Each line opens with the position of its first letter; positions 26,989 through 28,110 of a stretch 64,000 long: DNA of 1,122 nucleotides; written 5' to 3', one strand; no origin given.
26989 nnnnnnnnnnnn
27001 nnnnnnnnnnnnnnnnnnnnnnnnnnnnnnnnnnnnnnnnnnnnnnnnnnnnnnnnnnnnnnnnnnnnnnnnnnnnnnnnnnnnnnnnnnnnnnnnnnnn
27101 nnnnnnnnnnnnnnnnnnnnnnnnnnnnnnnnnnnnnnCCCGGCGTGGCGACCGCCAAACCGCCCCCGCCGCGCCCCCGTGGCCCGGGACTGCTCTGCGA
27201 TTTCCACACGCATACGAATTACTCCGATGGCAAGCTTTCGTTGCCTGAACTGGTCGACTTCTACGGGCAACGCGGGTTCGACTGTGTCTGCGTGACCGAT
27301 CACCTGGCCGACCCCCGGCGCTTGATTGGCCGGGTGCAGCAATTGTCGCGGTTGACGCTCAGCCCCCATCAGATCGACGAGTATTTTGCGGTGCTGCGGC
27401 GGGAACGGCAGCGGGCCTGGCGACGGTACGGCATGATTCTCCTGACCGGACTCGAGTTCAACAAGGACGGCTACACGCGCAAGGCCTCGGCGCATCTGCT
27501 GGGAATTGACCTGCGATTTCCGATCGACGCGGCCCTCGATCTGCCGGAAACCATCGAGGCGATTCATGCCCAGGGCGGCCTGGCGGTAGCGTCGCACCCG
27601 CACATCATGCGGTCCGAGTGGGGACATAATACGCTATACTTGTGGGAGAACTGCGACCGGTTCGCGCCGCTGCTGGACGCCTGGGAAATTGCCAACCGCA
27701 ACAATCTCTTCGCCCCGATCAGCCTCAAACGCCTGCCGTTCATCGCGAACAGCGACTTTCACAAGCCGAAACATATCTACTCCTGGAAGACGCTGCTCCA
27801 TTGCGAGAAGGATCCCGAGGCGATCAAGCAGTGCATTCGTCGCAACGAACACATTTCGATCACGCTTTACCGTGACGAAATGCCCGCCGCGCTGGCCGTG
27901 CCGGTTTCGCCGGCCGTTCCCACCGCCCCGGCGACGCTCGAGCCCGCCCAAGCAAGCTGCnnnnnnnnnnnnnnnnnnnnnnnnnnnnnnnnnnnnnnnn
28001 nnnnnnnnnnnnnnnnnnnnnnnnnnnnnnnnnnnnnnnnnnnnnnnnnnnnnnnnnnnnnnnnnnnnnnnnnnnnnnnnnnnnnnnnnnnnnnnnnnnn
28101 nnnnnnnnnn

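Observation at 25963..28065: Unusual fusion of a UgtP/MGDG-synthase-like glycosyltransferase with a PHP phosphoesterase domain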

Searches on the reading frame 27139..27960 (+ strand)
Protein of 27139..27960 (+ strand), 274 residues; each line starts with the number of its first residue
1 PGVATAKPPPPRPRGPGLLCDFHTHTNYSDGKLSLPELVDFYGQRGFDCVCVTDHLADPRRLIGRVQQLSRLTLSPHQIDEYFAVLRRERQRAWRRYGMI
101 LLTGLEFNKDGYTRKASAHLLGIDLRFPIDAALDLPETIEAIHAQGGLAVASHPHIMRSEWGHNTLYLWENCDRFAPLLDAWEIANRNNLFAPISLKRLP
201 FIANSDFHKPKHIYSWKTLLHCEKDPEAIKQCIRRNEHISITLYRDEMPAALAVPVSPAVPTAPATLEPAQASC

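Call 11: search_solved_structures(query=window:27139-27960:+, max_evalue=1, show_alignments=3)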
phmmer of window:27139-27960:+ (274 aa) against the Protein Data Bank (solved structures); distinct sequences matched with E-value up to 1: 8.
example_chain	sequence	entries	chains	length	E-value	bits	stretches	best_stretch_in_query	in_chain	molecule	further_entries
2anu_A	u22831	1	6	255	1.1e-59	205.5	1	17-249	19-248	hypothetical protein TM0559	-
9etk_A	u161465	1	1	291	0.00012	24.9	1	17-66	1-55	Metal-dependent phosphoesterases (PHP family)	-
3e38_A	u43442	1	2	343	0.052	16.2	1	18-57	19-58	two-domain protein containing predicted PHP-like metal-dependent phosphoesterase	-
7ug9_A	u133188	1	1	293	0.1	15.2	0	18-59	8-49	5'-3' exoribonuclease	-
2qua_A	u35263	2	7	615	0.49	13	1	108-168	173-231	Extracellular lipase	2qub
3b0y_A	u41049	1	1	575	0.88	12.2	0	16-58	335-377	DNA polymerase beta family (X family)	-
3b0x_A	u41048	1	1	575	0.88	12.2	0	16-58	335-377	DNA polymerase beta family (X family)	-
3au2_A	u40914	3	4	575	0.89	12.2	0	16-58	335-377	DNA polymerase beta family (X family)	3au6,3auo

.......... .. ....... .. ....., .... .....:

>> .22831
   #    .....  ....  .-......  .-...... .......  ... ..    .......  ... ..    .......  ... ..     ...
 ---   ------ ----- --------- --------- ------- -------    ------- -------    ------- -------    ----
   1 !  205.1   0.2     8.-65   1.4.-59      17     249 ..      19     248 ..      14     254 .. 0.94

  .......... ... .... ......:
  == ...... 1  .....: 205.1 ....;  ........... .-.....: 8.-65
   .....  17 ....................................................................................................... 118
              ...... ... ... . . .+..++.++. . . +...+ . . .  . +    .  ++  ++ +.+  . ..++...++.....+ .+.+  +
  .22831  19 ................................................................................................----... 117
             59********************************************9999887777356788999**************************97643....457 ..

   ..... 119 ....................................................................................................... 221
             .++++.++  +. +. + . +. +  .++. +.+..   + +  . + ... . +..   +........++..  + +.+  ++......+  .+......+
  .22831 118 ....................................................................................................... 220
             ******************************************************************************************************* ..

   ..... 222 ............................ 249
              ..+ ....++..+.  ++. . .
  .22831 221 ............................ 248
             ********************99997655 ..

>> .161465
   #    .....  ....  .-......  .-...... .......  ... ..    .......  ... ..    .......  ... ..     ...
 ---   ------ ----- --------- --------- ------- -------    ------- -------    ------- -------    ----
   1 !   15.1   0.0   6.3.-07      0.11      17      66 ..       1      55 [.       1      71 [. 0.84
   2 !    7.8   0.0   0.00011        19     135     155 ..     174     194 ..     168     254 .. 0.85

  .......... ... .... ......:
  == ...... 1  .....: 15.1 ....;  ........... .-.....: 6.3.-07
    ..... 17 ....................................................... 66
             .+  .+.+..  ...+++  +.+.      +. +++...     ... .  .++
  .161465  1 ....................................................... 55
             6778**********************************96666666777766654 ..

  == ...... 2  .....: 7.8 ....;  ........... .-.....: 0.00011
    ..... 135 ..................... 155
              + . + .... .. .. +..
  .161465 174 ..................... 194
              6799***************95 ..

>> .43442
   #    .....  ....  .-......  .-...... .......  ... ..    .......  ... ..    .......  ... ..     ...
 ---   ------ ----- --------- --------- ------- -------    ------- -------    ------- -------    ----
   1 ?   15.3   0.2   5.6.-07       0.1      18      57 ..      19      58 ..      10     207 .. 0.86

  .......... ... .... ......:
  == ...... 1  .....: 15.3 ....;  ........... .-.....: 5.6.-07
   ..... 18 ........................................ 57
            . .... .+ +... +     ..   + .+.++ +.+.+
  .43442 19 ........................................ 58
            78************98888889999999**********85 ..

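Call 22: search_protein_representatives(protein=window:27139-27960:+)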
Query: 274 residues. Proteins with E-value up to 0.001 (for the whole library): 1330; up to 1e-10: 421; up to 1e-30: 90. The best 150 are listed.
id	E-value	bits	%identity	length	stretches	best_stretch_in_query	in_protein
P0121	9.4e-127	438.7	75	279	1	17-256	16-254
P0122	6.3e-115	399.9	70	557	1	16-249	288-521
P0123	1.3e-112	392.3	67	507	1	11-259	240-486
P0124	4.5e-112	390.5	68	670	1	10-246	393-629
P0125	5.0e-107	374.0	61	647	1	12-257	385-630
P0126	1.0e-105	369.7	61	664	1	8-265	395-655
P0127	1.4e-105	369.2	63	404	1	14-250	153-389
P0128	4.2e-104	364.4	64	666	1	11-252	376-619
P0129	3.0e-103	361.6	64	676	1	17-254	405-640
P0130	8.7e-103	360.1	58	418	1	11-265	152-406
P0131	2.5e-100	352.0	58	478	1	15-269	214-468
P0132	4.1e-100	351.3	62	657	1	8-247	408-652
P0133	5.2e-100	351.0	63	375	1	18-234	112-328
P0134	1.9e-98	345.8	64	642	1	18-247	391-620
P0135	1.4e-85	303.6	59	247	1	33-265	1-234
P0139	1.3e-65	238.1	47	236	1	18-246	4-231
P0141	1.5e-62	228.0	46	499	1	17-256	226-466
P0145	7.5e-56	206.1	41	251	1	18-247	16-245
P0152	7.2e-49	183.2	42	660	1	6-250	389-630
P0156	8.1e-48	179.7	61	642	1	17-139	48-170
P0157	1.2e-47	179.1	43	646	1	18-266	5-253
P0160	2.9e-47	177.9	43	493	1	5-242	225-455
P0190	8.5e-34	133.7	37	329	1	16-202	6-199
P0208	5.1e-31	124.6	34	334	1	18-247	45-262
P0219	3.8e-29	118.4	40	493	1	18-172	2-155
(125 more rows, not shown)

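Call 23: search_protein_families(library=pfam, proteins=[P0152, P0157, P0141, P0160, P0219, P0139, P0145, P0208, P0190, P0156], max_evalue=0.001)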
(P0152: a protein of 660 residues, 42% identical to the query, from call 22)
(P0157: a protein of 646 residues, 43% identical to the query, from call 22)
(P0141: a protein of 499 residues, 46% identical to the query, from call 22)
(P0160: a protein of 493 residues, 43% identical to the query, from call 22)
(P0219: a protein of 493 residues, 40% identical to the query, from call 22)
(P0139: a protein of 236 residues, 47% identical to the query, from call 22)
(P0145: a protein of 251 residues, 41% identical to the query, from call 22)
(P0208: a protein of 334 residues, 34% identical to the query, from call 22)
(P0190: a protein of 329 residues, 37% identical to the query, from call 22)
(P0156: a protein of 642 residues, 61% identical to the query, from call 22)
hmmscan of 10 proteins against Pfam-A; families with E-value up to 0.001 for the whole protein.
P0152 (660 aa): 4 families
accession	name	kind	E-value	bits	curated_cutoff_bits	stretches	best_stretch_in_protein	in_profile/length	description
PF06925.17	MGDG_synth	-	1.2e-12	48.7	25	1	15-181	1-169/169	Monogalactosyldiacylglycerol (MGDG) synthase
PF04101.22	Glyco_tran_28_C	-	2.2e-06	28.2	22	1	255-311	56-115/166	Glycosyltransferase family 28 C-terminal domain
PF13692.12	Glyco_trans_1_4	-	8.4e-06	26.5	27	1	213-314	19-121/142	Glycosyl transferases group 1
PF00534.26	Glycos_transf_1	-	1.4e-05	25.2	26.4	1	214-328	36-151/172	Glycosyl transferases group 1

P0157 (646 aa): 4 families
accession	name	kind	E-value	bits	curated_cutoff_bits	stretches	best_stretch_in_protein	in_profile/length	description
PF00072.30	Response_reg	-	1.2e-26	93.5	30.2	1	265-378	1-110/111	Response regulator receiver domain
PF02518.31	HATPase_c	-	5.8e-26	91.6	26.4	1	511-623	3-110/111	Histidine kinase-, DNA gyrase B-, and HSP90-like ATPase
PF02811.25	PHP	-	1e-06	29.6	26.4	1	8-101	1-75/164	PHP domain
PF00512.31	HisKA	-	9.4e-06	26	26.9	1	409-461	6-58/66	His Kinase A (phospho-acceptor) domain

P0141 (499 aa): 4 families
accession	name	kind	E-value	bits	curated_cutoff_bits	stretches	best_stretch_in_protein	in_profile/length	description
PF04101.22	Glyco_tran_28_C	-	2.7e-08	34.5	22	1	51-118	31-96/166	Glycosyltransferase family 28 C-terminal domain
PF13692.12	Glyco_trans_1_4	-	8.5e-08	33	27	1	50-155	33-139/142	Glycosyl transferases group 1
PF00534.26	Glycos_transf_1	-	2.3e-07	31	26.4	1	49-159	46-159/172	Glycosyl transferases group 1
PF02811.25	PHP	-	1.1e-05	26.2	26.4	1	230-316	1-63/164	PHP domain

P0160 (493 aa): 1 family
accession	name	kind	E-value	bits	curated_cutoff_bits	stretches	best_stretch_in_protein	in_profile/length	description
PF02811.25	PHP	-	4.6e-08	34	26.4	1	242-338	2-78/164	PHP domain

P0219 (493 aa): 5 families
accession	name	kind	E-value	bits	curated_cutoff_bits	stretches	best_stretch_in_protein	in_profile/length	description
PF13506.12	Glyco_transf_21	-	3.9e-41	140.8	21.7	1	214-384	5-174/174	Glycosyl transferase family 21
PF13632.12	Glyco_trans_2_3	-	1e-15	58.6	27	1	247-419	4-184/198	Glycosyl transferase family group 2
PF13641.12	Glyco_tranf_2_3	-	9.8e-14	52.3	27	1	168-382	15-227/230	Glycosyltransferase like family 2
PF02811.25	PHP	-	2.9e-07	31.4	26.4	1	5-109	1-71/164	PHP domain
PF00535.33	Glycos_transf_2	-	1.6e-06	28.6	23.3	1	167-328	11-166/168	Glycosyl transferase family 2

P0139 (236 aa): 1 family
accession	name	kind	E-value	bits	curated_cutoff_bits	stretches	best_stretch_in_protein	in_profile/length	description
PF02811.25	PHP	-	3e-05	24.9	26.4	1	7-111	1-80/164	PHP domain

P0145 (251 aa): 1 family
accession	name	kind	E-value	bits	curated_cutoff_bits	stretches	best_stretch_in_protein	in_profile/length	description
PF02811.25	PHP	-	7.4e-07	30.1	26.4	1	19-116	1-76/164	PHP domain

P0208 (334 aa): 0 families

P0190 (329 aa): 1 family
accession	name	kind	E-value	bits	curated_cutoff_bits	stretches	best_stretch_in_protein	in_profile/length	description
PF02811.25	PHP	-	2.9e-05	24.9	26.4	1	11-120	1-79/164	PHP domain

P0156 (642 aa): 4 families
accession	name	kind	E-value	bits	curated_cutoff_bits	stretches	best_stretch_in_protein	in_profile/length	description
PF02518.31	HATPase_c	-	2.9e-17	63.5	26.4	1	491-617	1-109/111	Histidine kinase-, DNA gyrase B-, and HSP90-like ATPase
PF22588.2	dCache_1_like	-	8.7e-08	32.7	27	1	225-310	3-86/89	Histidine kinase sensor domain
PF02811.25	PHP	-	7.8e-06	26.7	26.4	1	52-140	1-65/164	PHP domain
PF00512.31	HisKA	-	6.9e-05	23.3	26.9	1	378-441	2-64/66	His Kinase A (phospho-acceptor) domain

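Call 31: find_homologous_proteins(query=P0139, max_evalue=1e-10)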
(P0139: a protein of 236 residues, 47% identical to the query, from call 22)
Query P0139 (236 aa): 1774 proteins with E <= 1e-10 among 2100 candidates; the best 120 are listed.
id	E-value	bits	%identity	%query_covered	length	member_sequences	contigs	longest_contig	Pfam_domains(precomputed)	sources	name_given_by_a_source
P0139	2.5e-161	553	100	100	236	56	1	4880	-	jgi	-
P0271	5.2e-152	522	95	100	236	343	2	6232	PF02811.27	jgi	jgi:predicted metal-dependent phosphoesterase TrpH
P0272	3.9e-149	513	94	100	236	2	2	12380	PF02811.27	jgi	jgi:hypothetical protein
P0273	5.9e-143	492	88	100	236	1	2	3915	PF02811.27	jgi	jgi:hypothetical protein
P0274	4.5e-141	486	87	100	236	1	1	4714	PF02811.27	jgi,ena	-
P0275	9.7e-141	485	89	99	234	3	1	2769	PF02811.27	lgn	-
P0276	7.6e-138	476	85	100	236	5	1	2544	-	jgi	jgi:hypothetical protein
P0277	2.4e-136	471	83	100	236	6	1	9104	PF02811.27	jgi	jgi:hypothetical protein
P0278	2.5e-133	461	83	99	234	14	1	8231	PF02811.27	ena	-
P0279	1.8e-132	458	89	99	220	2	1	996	PF02811.27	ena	-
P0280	2.2e-132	458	84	99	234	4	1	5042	PF02811.27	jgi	jgi:3',5'-nucleoside bisphosphate phosphatase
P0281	4.0e-132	457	83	99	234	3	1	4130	PF02811.27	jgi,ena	-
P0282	1.1e-131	456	82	99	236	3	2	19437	PF02811.27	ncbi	ncbi:MAG: PHP domain-containing protein [Candidatus Deferrimicrobiaceae bacterium]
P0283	9.3e-131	453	82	100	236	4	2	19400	PF02811.27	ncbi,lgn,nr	ncbi:MAG: phosphotransferase [Deltaproteobacteria bacterium]|nr:phosphotransferase [Deltaproteobacte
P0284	6.7e-130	450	82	99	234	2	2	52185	PF02811.27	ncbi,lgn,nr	ncbi:MAG: phosphotransferase [Deltaproteobacteria bacterium]|nr:phosphotransferase [Deltaproteobacte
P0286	2.4e-129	448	80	100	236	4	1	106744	PF02811.27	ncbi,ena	-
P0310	3.5e-98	346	64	97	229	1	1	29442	PF02811.27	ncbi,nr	ncbi:MAG: PHP domain-containing protein [Thermodesulfovibrionales bacterium]|nr:PHP domain-containin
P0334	2.9e-95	336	63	97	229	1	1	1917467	PF02811.27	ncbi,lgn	-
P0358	1.8e-94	334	62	97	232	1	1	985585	PF02811.27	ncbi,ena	-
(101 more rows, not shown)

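Call 32: find_encoding_contigs(protein=P0286, flank=6000, max_places=2)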
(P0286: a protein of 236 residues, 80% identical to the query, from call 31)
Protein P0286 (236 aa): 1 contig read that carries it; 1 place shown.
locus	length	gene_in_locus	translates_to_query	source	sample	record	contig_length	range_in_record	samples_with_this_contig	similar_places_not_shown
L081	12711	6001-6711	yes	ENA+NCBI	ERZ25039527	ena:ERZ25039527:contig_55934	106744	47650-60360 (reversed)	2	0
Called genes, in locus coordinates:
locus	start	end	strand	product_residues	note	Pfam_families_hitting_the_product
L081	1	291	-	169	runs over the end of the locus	PF00300:His_Phos_1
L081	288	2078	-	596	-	PF00672:HAMP, PF00989:PAS (weak), PF08448:PAS_4, PF00512:HisKA, PF13581:HATPase_c_2 (weak), PF02518:HATPase_c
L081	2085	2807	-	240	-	PF00072:Response_reg, PF00486:Trans_reg_C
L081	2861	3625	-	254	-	PF01553:Acyltransferase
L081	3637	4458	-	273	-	PF13444:Acetyltransf_5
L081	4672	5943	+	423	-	PF00232:Glyco_hydro_1, PF00150:Cellulase (faint)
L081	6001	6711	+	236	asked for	PF02811:PHP (weak)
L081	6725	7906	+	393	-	PF13506:Glyco_transf_21, PF00535:Glycos_transf_2, PF13641:Glyco_tranf_2_3, PF13632:Glyco_trans_2_3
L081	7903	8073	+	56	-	-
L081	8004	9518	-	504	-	-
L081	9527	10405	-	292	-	PF00781:DAGK_cat, PF01513:NAD_kinase (weak), PF19279:YegS_C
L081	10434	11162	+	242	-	PF03009:GDPD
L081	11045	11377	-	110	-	-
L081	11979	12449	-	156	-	PF07992:Pyr_redox_2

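Call 33: find_encoding_contigs(protein=P0334, flank=6000, max_places=2)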
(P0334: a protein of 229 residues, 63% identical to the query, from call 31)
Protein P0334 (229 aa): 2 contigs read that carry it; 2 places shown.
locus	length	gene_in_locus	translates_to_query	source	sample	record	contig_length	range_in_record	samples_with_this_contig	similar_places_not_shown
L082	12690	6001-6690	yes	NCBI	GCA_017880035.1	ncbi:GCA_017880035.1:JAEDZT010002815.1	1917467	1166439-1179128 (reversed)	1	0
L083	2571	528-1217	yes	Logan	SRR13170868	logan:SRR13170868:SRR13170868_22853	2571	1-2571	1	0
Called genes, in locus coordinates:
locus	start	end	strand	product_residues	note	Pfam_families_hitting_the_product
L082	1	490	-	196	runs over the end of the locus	PF08745:PIN_5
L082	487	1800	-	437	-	PF25062:ARM_TT21_N (weak), PF23914:TPR_CcmH_CycH (weak), PF13432:TPR_16, PF00515:TPR_1 (weak), PF07719:TPR_2 (weak), PF13181:TPR_8 (weak), PF14559:TPR_19 (weak), PF18073:Zn_ribbon_LapB (weak), +16 more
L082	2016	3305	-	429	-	PF00232:Glyco_hydro_1, PF00150:Cellulase (weak), PF02449:Glyco_hydro_42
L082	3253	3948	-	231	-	PF00512:HisKA, PF02518:HATPase_c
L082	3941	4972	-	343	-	PF00571:CBS (faint), PF00990:GGDEF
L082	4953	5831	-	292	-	PF00563:EAL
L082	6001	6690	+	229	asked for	PF02811:PHP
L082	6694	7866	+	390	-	PF13506:Glyco_transf_21, PF00535:Glycos_transf_2, PF13641:Glyco_tranf_2_3, PF13632:Glyco_trans_2_3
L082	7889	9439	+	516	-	PF00245:Alk_phosphatase, PF01676:Metalloenzyme (weak)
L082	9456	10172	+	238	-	PF00149:Metallophos, PF12850:Metallophos_2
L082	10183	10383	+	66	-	PF00072:Response_reg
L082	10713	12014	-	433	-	PF00595:PDZ (weak), PF13180:PDZ_2, PF17820:PDZ_6, PF19238:Radical_SAM_2, PF04055:Radical_SAM (faint), PF04459:DUF512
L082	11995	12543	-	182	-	PF01066:CDP-OH_P_transf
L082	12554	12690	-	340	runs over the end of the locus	-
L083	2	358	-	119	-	?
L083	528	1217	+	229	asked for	PF02811:PHP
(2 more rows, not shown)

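Call 34: find_encoding_contigs(protein=P0358, flank=6000, max_places=2)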
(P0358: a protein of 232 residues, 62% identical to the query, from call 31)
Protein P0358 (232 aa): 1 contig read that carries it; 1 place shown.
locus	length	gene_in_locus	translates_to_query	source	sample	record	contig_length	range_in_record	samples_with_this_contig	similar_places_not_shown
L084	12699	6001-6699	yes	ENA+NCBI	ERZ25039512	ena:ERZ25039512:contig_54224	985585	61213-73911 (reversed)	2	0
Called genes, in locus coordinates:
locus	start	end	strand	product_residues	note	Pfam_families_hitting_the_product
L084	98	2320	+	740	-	PF02446:Glyco_hydro_77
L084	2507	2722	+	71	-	-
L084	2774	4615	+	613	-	PF00563:EAL, PF00571:CBS (faint), PF00990:GGDEF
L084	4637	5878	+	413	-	PF00232:Glyco_hydro_1, PF00150:Cellulase (faint), PF02449:Glyco_hydro_42 (weak)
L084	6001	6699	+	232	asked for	PF02811:PHP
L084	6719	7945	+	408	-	PF13506:Glyco_transf_21, PF00535:Glycos_transf_2, PF13641:Glyco_tranf_2_3, PF13632:Glyco_trans_2_3 (weak)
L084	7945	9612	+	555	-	PF02203:TarH, PF12729:4HB_MCP_1, PF00672:HAMP, PF00015:MCPsignal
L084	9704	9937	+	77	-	-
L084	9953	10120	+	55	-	-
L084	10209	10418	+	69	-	-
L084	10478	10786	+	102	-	PF09723:Zn_ribbon_8 (faint), PF01396:Zn_ribbon_Top1 (faint), PF03811:Zn_ribbon_InsA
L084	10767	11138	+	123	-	PF19991:HMA_2, PF00403:HMA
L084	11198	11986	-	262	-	PF01553:Acyltransferase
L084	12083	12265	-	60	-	-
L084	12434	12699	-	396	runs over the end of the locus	PF00438:S-AdoMet_synt_N, PF02772:S-AdoMet_synt_M, PF02773:S-AdoMet_synt_C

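Call 36: find_encoding_contigs(protein=P0284, flank=6000, max_places=1)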
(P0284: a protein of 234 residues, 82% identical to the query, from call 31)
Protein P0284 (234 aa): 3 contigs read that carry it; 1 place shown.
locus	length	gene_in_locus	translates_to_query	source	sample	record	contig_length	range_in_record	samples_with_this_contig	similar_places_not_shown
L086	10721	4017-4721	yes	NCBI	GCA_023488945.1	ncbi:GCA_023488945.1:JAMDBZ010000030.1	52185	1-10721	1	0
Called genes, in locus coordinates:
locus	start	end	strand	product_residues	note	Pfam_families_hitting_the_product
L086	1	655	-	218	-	PF00245:Alk_phosphatase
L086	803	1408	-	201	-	PF01553:Acyltransferase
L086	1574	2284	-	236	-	PF00765:Autoind_synth (weak), PF13444:Acetyltransf_5, PF21926:FeeM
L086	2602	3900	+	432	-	PF00232:Glyco_hydro_1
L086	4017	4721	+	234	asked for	PF02811:PHP (weak)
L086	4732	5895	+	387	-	PF13506:Glyco_transf_21, PF00535:Glycos_transf_2 (faint), PF13641:Glyco_tranf_2_3, PF13632:Glyco_trans_2_3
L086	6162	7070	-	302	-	PF00781:DAGK_cat, PF19279:YegS_C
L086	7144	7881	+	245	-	PF03009:GDPD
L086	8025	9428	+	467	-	PF00578:AhpC-TSA, PF08534:Redoxin (weak)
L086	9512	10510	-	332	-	PF01266:DAO (faint), PF03486:HI0933_like (faint), PF07992:Pyr_redox_2, PF13450:NAD_binding_8 (weak), PF13738:Pyr_redox_3, PF00070:Pyr_redox (weak)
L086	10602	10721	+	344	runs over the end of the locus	PF03060:NMO, PF00478:IMPDH (faint), PF03060:NMO, PF05690:ThiG (weak)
